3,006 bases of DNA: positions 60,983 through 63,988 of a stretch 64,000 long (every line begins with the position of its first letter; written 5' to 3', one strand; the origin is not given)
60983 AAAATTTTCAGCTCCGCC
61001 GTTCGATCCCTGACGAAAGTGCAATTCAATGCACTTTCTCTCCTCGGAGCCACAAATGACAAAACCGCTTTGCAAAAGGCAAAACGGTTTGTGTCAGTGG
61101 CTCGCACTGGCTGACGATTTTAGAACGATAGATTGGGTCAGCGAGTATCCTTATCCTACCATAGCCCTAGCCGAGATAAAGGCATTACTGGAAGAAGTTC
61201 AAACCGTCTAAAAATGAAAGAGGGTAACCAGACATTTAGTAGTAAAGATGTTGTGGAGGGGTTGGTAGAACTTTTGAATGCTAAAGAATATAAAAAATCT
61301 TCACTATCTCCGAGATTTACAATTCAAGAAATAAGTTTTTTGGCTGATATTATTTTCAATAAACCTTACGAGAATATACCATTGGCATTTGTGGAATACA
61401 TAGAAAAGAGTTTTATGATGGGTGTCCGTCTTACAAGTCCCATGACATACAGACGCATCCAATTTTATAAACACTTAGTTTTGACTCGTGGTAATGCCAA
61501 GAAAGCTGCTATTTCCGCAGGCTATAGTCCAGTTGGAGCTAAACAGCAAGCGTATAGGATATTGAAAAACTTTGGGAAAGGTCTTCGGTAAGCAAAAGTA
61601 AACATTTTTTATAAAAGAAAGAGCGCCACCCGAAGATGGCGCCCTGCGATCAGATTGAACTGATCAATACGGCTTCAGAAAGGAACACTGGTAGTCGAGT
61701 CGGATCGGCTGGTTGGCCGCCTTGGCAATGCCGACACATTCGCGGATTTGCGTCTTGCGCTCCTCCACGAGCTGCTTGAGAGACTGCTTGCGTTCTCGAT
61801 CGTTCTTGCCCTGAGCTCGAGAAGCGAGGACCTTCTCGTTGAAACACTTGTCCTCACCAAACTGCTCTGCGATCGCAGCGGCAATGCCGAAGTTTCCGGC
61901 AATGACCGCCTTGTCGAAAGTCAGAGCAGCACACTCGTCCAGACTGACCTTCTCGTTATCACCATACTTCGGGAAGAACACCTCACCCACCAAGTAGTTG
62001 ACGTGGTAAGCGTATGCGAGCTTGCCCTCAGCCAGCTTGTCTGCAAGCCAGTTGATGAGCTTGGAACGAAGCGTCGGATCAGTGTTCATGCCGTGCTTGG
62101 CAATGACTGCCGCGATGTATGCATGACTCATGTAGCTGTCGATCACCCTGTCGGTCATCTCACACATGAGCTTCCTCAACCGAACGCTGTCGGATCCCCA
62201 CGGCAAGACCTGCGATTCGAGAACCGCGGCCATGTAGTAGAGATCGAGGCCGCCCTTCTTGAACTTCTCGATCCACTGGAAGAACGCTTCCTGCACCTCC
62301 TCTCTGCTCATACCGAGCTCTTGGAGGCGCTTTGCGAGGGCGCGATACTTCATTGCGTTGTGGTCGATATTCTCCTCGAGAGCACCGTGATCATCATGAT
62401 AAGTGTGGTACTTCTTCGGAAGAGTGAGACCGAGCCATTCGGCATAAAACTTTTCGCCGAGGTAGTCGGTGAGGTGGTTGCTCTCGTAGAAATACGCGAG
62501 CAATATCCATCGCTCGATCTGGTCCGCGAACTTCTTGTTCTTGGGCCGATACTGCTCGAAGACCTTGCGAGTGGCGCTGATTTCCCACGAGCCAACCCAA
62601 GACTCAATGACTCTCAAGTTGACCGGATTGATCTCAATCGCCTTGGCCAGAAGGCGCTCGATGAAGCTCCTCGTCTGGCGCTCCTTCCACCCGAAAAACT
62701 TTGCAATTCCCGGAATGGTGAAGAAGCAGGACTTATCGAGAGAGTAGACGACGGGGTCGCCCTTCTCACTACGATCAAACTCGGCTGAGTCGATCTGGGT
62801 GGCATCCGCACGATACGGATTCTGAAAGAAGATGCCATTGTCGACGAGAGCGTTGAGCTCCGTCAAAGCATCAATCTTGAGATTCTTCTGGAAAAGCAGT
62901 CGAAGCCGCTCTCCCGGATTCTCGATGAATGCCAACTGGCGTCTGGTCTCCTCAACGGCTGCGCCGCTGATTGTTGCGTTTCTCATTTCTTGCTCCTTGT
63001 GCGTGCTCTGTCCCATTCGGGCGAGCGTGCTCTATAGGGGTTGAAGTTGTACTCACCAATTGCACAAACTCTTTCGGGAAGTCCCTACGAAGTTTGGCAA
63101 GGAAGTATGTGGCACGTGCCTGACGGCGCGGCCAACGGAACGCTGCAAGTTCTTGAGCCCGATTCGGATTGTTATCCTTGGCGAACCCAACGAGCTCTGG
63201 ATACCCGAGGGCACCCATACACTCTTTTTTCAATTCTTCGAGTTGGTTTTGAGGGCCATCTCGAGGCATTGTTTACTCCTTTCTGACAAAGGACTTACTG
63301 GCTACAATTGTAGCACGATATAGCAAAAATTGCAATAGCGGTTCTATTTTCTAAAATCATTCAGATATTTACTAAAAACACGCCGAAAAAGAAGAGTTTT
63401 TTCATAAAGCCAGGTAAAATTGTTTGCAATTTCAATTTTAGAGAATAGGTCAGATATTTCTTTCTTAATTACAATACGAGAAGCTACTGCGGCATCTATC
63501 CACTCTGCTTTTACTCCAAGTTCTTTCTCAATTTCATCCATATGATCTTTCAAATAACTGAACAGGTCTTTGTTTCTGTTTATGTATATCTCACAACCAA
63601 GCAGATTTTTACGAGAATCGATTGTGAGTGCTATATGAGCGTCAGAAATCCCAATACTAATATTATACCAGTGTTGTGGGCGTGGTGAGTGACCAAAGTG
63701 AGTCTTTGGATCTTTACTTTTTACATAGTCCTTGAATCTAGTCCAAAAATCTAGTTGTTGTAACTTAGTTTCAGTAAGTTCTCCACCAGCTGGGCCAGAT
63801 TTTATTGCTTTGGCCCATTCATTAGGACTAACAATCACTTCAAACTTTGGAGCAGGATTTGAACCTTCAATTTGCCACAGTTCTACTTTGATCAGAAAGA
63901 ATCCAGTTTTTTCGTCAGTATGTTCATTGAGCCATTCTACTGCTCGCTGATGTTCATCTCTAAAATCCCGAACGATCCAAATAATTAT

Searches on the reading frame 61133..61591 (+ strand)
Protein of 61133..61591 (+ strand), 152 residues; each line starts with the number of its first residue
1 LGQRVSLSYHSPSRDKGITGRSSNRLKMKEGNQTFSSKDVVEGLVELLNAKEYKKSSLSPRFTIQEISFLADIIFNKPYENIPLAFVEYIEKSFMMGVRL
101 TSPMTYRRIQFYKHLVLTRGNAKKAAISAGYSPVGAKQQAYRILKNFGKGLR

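Call 59: search_protein_families(library=pfam, proteins=[window:61133-61591:+], max_evalue=0.01)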
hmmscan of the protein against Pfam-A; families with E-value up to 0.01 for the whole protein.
window:61133-61591:+ (152 aa): 1 family
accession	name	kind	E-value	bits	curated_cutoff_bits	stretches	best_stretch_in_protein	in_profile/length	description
PF03592.21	Terminase_2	-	1.5e-05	26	26.1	1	117-146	13-42/141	Terminase small subunit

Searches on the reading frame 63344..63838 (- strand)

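Call 59: search_protein_families(library=pfam, proteins=[window:63344-63838:-], max_evalue=0.01)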
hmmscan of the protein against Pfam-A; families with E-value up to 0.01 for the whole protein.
window:63344-63838:- (164 aa): 1 family
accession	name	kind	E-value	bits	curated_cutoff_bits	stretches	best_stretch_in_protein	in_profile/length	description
PF14088.11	DUF4268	-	4.2e-28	98.6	27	1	28-159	2-140/140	Domain of unknown function (DUF4268)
